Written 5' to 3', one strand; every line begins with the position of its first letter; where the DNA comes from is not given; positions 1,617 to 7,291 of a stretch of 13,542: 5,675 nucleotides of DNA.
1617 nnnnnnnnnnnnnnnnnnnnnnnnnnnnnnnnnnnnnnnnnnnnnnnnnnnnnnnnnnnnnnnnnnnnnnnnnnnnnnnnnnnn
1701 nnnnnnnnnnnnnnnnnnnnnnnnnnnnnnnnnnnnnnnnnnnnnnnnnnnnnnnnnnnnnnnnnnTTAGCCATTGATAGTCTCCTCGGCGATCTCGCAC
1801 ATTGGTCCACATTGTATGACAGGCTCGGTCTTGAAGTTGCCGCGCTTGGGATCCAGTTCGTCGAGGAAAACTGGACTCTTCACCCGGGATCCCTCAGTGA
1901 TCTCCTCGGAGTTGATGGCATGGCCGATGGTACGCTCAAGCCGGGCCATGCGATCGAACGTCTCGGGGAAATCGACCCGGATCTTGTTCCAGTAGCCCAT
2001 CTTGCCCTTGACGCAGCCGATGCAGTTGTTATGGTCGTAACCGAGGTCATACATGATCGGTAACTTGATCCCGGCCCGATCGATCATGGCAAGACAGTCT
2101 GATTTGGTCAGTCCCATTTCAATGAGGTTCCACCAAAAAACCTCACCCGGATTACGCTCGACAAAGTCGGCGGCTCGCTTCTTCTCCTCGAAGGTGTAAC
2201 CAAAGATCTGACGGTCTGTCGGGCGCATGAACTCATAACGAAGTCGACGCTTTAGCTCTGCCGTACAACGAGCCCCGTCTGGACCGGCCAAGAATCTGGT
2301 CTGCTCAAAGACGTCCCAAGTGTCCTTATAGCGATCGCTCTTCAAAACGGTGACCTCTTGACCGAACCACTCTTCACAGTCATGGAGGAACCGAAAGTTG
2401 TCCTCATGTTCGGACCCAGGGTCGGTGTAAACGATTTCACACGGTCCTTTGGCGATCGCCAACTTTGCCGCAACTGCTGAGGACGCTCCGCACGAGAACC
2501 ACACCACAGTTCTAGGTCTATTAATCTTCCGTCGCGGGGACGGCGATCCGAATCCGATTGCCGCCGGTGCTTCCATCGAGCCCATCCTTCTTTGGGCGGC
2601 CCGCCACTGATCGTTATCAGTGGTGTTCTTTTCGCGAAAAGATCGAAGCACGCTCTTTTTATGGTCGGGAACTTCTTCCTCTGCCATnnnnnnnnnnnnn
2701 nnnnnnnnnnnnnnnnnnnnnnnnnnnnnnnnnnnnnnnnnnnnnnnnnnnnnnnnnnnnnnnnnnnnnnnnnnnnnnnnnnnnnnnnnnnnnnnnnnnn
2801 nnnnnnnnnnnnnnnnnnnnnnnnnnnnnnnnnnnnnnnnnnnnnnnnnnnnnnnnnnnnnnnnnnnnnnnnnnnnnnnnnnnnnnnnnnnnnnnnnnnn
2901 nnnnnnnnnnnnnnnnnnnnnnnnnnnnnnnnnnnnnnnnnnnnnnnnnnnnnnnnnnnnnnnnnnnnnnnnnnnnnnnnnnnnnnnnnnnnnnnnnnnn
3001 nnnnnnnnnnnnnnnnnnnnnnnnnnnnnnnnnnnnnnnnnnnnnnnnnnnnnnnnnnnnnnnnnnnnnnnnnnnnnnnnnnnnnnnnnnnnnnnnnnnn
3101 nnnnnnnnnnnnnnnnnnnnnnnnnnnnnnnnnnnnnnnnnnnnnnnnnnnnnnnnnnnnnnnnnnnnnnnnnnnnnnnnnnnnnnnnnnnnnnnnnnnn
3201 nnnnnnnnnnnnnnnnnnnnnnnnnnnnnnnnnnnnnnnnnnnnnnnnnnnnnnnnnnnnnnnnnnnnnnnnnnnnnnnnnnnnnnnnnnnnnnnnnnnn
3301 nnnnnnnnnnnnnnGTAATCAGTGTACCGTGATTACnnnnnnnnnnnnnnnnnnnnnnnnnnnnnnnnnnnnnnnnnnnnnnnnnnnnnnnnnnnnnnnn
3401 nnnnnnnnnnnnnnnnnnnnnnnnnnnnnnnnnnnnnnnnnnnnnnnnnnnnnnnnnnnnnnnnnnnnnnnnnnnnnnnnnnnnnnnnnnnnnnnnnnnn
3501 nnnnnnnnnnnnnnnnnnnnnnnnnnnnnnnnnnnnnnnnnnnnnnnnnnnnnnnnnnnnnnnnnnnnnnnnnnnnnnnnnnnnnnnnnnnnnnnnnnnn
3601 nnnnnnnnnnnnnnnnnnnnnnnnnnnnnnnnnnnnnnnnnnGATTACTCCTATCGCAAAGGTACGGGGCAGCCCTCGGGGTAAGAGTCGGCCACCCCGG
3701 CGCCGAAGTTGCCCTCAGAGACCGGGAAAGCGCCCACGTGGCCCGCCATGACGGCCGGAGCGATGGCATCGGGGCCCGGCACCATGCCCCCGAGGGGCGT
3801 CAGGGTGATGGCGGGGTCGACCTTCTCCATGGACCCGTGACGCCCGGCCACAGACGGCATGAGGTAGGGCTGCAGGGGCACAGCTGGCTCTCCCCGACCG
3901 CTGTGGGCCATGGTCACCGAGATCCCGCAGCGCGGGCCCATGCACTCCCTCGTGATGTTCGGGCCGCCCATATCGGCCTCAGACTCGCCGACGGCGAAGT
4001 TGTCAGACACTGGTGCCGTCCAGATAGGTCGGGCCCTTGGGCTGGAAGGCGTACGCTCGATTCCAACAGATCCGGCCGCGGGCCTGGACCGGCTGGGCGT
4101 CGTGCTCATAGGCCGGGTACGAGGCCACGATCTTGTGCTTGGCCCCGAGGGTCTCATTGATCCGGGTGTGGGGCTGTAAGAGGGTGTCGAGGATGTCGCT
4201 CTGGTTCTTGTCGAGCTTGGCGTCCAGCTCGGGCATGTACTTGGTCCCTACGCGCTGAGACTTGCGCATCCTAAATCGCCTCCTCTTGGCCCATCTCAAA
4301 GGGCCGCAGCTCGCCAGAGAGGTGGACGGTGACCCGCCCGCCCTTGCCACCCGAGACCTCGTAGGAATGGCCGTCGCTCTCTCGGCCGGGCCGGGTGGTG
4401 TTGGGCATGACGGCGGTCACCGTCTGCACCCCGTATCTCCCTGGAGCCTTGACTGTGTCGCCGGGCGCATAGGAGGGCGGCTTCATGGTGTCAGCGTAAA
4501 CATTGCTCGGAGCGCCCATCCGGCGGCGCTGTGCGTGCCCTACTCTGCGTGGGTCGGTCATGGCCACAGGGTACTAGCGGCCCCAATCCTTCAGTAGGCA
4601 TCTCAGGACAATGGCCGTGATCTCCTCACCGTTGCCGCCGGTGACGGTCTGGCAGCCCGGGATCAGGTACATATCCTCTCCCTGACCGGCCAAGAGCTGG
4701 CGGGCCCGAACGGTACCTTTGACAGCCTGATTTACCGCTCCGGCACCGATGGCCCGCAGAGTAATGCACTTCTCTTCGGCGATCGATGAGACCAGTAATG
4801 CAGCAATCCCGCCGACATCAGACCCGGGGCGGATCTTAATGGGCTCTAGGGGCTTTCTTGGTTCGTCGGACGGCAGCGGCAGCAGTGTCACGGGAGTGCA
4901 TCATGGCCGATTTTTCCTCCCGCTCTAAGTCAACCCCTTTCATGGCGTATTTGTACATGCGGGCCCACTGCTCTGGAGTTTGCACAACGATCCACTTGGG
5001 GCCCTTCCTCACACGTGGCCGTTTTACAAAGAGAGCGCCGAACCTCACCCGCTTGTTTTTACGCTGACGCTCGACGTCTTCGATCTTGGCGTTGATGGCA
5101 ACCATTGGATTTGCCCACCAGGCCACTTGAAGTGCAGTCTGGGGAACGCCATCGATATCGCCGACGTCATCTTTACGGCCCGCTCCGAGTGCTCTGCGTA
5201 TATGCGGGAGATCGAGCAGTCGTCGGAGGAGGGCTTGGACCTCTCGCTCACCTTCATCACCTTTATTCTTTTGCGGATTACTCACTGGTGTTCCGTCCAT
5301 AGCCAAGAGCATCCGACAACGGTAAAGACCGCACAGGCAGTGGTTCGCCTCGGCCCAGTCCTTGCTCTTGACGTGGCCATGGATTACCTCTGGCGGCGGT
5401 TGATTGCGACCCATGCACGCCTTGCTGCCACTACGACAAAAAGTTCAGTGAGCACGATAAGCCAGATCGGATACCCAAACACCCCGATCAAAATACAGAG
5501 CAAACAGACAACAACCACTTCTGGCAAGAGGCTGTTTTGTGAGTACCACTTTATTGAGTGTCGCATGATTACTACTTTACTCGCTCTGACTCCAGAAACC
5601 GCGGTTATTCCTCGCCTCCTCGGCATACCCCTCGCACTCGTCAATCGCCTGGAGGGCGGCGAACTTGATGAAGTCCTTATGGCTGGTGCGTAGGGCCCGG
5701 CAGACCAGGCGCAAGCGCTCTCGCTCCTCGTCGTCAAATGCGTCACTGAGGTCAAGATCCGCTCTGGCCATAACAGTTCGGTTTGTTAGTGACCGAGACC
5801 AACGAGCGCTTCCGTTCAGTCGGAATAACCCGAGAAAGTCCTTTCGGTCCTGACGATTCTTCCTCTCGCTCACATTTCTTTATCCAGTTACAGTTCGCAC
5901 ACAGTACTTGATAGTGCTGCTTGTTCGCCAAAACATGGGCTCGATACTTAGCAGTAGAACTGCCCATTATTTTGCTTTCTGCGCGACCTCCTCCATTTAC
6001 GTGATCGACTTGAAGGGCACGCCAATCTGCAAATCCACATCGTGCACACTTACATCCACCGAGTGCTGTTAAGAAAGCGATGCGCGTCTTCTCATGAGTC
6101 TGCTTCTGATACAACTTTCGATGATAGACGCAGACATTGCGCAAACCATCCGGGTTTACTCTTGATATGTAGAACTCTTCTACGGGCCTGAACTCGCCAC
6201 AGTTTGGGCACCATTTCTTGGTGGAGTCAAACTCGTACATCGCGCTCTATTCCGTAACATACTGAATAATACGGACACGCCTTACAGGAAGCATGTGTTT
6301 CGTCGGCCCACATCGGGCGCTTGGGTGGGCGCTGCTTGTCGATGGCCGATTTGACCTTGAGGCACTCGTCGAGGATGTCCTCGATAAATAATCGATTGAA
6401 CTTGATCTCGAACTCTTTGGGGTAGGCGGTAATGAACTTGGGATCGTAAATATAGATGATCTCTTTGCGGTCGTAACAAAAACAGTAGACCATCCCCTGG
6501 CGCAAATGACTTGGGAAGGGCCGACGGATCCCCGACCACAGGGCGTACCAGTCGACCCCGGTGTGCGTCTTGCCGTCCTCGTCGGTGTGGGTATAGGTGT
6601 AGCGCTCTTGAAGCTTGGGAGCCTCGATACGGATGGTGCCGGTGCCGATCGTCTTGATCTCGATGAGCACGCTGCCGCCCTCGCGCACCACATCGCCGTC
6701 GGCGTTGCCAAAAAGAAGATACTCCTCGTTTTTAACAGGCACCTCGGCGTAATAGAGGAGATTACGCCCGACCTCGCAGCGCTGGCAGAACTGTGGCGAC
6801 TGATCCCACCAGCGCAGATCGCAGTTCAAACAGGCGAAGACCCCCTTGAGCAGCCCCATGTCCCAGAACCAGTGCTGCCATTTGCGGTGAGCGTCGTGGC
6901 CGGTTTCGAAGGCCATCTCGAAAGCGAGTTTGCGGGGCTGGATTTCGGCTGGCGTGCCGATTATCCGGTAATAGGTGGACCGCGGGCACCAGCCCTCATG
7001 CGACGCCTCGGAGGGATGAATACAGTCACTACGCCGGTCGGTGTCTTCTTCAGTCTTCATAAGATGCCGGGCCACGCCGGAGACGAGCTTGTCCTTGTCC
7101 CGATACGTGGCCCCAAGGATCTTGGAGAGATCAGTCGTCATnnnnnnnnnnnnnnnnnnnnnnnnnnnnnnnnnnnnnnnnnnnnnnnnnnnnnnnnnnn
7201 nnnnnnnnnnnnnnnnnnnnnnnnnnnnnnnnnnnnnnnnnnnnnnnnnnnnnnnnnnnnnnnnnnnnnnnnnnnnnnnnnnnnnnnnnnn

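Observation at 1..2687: Lower-G+C candidate DNA-modification module: DpdA-like transglycosylase plus PAPS-reductase-like PP-loop enzyme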

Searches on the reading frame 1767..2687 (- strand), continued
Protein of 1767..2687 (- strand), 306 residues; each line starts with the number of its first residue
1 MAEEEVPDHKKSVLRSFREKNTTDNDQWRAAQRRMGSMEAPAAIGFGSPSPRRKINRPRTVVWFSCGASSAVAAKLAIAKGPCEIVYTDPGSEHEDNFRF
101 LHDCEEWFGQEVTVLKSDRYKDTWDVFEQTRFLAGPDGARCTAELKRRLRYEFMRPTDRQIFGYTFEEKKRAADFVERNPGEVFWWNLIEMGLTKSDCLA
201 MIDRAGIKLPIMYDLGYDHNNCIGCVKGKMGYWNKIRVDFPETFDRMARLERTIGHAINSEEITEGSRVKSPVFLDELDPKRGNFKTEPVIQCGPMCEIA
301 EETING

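Call 46: fold_search(model_id=the predicted structure, library=pdb)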
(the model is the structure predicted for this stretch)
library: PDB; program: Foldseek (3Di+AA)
matches with E <= 10: 1658; with E <= 0.001: 54
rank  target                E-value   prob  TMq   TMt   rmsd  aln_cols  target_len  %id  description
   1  8cp4_A                1.7e-05  1.00  0.36  0.42   7.0       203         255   15  [4Fe-4S] cluster containing LarE in complex with AMP (released 2024-01-31)
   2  8cnz_D                1.7e-05  1.00  0.36  0.41   8.4       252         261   13  mmLarE-[4Fe-4S] phased by Fe-SAD (released 2024-01-31)
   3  8cnz_A                1.9e-05  1.00  0.36  0.42   6.7       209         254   15  mmLarE-[4Fe-4S] phased by Fe-SAD (released 2024-01-31)
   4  8cnz_C                2.0e-05  1.00  0.37  0.43   8.3       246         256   14  mmLarE-[4Fe-4S] phased by Fe-SAD (released 2024-01-31)
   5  8cnz_F                4.4e-05  1.00  0.36  0.42   8.8       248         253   14  mmLarE-[4Fe-4S] phased by Fe-SAD (released 2024-01-31)
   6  8cnz_E                4.4e-05  1.00  0.34  0.39   9.2       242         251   14  mmLarE-[4Fe-4S] phased by Fe-SAD (released 2024-01-31)
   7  8cp3_B                5.6e-05  1.00  0.34  0.40  13.8       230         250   14  Apo-LarE in complex with AMP-PNP (released 2024-01-31)
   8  8cp3_A                5.6e-05  1.00  0.32  0.39  13.3       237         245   15  Apo-LarE in complex with AMP-PNP (released 2024-01-31)
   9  6vpu_H                6.6e-05  1.00  0.40  0.52   4.1       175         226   14  1.90 Angstrom Resolution Crystal Structure Phosphoadenosine Phosphosulfate Reductase (CysH) from Vibrio vulnificus (released 2021-02-10)
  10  4bwv_A                9.4e-05  1.00  0.39  0.50   4.5       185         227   14  Structure of Adenosine 5-prime-phosphosulfate Reductase apr-b from Physcomitrella Patens (released 2013-11-27)
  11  6vpu_F                1.0e-04  1.00  0.38  0.49   4.3       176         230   15  1.90 Angstrom Resolution Crystal Structure Phosphoadenosine Phosphosulfate Reductase (CysH) from Vibrio vulnificus (released 2021-02-10)
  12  6vpu_E                1.1e-04  1.00  0.40  0.52   4.6       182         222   14  1.90 Angstrom Resolution Crystal Structure Phosphoadenosine Phosphosulfate Reductase (CysH) from Vibrio vulnificus (released 2021-02-10)
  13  6dg3_H                1.1e-04  1.00  0.33  0.39   7.8       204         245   14  LarE, a sulfur transferase involved in synthesis of the cofactor for lactate racemase, in complex with caesium (released 2019-05-22)
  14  5b4f                  1.1e-04  1.00  0.39  0.40   9.7       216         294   14  Sulfur Transferase TtuA in complex with iron sulfur cluster (released 2017-05-10)
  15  2oq2_C                1.4e-04  1.00  0.40  0.46   4.9       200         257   14  Crystal structure of yeast PAPS reductase with PAP, a product complex (released 2008-01-15)
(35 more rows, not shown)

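Call 54: search_protein_families(library=padloc, proteins=[window:1767-2687:-], max_evalue=0.01)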
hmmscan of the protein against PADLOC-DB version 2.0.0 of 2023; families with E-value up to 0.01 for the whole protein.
window:1767-2687:- (306 aa): 1 family
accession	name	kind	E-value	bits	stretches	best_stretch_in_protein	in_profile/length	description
PDLC02782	SspD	-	1.5e-11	42.6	1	61-254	3-202/277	SspD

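Call 61: find_related_loci(query=A1, collection=viral_contigs, flank=10000)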
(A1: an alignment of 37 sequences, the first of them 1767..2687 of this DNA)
Query A1 (306 aa) in viral_contigs; peptide patterns used: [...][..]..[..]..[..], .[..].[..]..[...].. (x = any residue, [..] = any of these).
600 stretches matched a pattern (row limit reached: there are more); 590 encode a relative of the query (tblastn E <= 1e-3); the best 80 are kept; 80 distinct loci.
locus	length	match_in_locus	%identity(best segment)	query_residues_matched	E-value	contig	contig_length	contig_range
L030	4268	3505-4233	57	59-306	4e-88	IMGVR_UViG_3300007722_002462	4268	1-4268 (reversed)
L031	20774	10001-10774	57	48-304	6e-88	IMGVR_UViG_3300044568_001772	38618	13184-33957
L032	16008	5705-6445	59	59-304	2e-87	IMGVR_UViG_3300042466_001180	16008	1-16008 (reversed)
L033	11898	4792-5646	52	29-304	5e-87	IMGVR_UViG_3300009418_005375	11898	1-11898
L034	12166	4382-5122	58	49-297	1e-86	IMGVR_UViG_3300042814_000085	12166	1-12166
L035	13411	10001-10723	58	59-304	4e-86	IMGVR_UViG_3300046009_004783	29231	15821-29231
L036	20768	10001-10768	52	48-305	7e-86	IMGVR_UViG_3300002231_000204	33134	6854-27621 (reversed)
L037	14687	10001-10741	58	52-304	2e-84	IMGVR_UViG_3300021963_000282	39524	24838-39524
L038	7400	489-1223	59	57-305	3e-84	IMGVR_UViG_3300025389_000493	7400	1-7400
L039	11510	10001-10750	52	52-306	7e-84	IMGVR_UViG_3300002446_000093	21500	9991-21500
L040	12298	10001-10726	54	59-302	3e-83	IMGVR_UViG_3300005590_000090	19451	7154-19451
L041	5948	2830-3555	54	59-304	5e-83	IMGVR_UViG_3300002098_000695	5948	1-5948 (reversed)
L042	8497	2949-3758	49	38-304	3e-82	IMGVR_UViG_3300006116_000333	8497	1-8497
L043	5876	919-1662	52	55-306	3e-82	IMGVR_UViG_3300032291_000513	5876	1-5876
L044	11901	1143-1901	50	57-305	2e-81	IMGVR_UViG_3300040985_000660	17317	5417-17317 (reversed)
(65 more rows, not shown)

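Call 66: search_protein_families(library=pfam, alignment_id=A2, max_evalue=0.00001)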
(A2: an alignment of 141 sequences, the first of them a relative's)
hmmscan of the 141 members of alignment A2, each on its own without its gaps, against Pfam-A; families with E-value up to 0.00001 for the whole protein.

A. member 1, L038:1947-2453:+ (168 aa): 0 families

B. families by the number of members that match (of 141 scanned): 53 families (the first 25 are shown)
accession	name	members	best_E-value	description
PF00145.23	DNA_methylase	9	4.8e-56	C-5 cytosine-specific DNA methylase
PF07120.17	DUF1376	4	1.8e-23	Protein of unknown function (DUF1376)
PF12705.13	PDDEXK_1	4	2.4e-14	PD-(D/E)XK nuclease superfamily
PF00149.33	Metallophos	4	2.2e-09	Calcineurin-like phosphoesterase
PF06378.16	SSAP_Sak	3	2e-44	Sak Single Strand Annealing Protein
PF04404.17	ERF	3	1.2e-27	ERF superfamily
PF10926.14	DUF2800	2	1.1e-119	Protein of unknown function (DUF2800)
PF03796.21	DnaB_C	2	2.7e-85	DnaB-like helicase C terminal domain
PF01555.25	N6_N4_Mtase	2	4.7e-50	DNA methylase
PF00589.27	Phage_integrase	2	9.2e-21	Phage integrase family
PF17338.8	GP88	2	2.3e-17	Gene product 88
PF13481.12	AAA_25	2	7.2e-15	AAA domain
PF01844.29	HNH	2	8.7e-13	HNH endonuclease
PF10991.15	Enc34_ssDNA-bd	1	2e-60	Enterobacter phage Enc34, ssDNA-binding protein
PF18857.6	LPD38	1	8.8e-41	Large polyvalent protein associated domain 38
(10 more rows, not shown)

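Call 68: search_solved_structures(query=A1, max_evalue=1)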
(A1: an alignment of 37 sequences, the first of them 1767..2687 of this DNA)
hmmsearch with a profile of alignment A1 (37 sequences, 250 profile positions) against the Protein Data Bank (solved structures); distinct sequences matched with E-value up to 1: 4.
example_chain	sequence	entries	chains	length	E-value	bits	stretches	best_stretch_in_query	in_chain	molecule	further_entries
21fy_C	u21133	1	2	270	5e-94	317.4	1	3-247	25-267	PptA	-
7oo3_a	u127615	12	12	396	0.33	13.3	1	33-76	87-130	DNA excision repair protein ERCC-8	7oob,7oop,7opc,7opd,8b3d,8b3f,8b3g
4a11_B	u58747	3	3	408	0.35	13.3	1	33-76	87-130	DNA EXCISION REPAIR PROTEIN ERCC-8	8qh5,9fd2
6fcv_B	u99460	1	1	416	0.36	13.2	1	33-76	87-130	DNA excision repair protein ERCC-8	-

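Call 89: search_protein_families(library=pfam, proteins=[L025:4055-5005:+], max_evalue=0.01)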
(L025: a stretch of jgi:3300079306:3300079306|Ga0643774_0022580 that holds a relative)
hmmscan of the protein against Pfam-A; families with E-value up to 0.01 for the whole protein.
L025:4055-5005:+ (316 aa): 0 families

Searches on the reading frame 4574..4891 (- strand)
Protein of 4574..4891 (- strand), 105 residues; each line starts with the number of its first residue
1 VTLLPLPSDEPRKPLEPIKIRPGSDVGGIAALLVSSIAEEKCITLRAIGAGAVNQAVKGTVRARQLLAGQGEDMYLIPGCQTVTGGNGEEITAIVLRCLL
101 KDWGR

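Call 89: search_protein_families(library=pfam, proteins=[window:4574-4891:-], max_evalue=0.01)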
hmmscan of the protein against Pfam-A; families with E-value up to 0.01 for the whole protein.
window:4574-4891:- (105 aa): 1 family
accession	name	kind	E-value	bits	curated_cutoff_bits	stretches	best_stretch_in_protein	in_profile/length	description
PF04232.17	SpoVS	-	2.4e-15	56.5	24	1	18-98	3-82/83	Stage V sporulation protein S (SpoVS)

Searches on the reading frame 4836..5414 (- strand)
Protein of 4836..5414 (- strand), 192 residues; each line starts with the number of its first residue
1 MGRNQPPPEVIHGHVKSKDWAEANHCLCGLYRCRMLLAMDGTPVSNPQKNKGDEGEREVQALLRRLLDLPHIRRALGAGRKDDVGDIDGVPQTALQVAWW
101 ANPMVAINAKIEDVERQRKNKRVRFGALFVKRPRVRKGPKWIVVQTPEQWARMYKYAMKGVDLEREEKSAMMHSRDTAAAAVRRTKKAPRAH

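Call 7: search_protein_families(library=pfam, proteins=[window:4836-5414:-], max_evalue=0.01)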
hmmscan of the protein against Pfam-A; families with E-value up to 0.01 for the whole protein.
window:4836-5414:- (192 aa): 0 families

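Call 8: search_protein_families(library=phrogs, proteins=[window:4836-5414:-], max_evalue=0.001)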
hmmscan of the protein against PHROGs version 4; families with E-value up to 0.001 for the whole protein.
window:4836-5414:- (192 aa): 1 family
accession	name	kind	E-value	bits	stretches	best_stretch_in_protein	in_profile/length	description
phrog_244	-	DNA, RNA and nucleotide metabolism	1.1e-10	43.1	1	45-159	5-115/186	RusA-like Holliday junction resolvase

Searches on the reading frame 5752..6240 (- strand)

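Call 7: search_protein_families(library=pfam, proteins=[window:5752-6240:-], max_evalue=0.01)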
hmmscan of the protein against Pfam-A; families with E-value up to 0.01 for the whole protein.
window:5752-6240:- (162 aa): 0 families

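Call 8: search_protein_families(library=phrogs, proteins=[window:5752-6240:-], max_evalue=0.001)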
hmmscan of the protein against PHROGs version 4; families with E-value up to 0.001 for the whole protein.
window:5752-6240:- (162 aa): 8 families
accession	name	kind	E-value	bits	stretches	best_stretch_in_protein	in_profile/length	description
phrog_2255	-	DNA, RNA and nucleotide metabolism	1.1e-17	65.2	1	7-127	52-174/211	HNH endonuclease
phrog_1035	-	DNA, RNA and nucleotide metabolism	1.3e-09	39.4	1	6-128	61-217/271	endonuclease VII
phrog_4234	-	DNA, RNA and nucleotide metabolism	2.5e-06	28.2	1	42-129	10-89/130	HNH endonuclease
phrog_2633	-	DNA, RNA and nucleotide metabolism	6.3e-06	27.4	1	5-119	10-117/142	endonuclease VII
phrog_3106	-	DNA, RNA and nucleotide metabolism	3e-05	24.9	1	45-121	143-220/252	HNH endonuclease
phrog_5558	-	moron, auxiliary metabolic gene and host takeover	0.00017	22.8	1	6-48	6-48/130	Lar-like restriction alleviation protein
phrog_2340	-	DNA, RNA and nucleotide metabolism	0.00018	22.6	1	4-53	4-56/171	endonuclease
phrog_30859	-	unknown function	0.00087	21.1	1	8-52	2-52/117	-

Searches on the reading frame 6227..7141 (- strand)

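Call 7: search_protein_families(library=pfam, proteins=[window:6227-7141:-], max_evalue=0.01)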
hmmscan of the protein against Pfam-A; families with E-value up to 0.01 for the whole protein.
window:6227-7141:- (304 aa): 0 families

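Call 8: search_protein_families(library=phrogs, proteins=[window:6227-7141:-], max_evalue=0.001)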
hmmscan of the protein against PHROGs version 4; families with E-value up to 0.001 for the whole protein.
window:6227-7141:- (304 aa): 3 families
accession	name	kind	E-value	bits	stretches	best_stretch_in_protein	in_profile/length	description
phrog_2506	-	DNA, RNA and nucleotide metabolism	8.6e-25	88.6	1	28-297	81-335/342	exonuclease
phrog_1706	-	DNA, RNA and nucleotide metabolism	2.1e-18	67.8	2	18-168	23-147/293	CRISPR/Cas system associated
phrog_1990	-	DNA, RNA and nucleotide metabolism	0.00074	20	0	246-297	190-237/290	Cas4-domain exonuclease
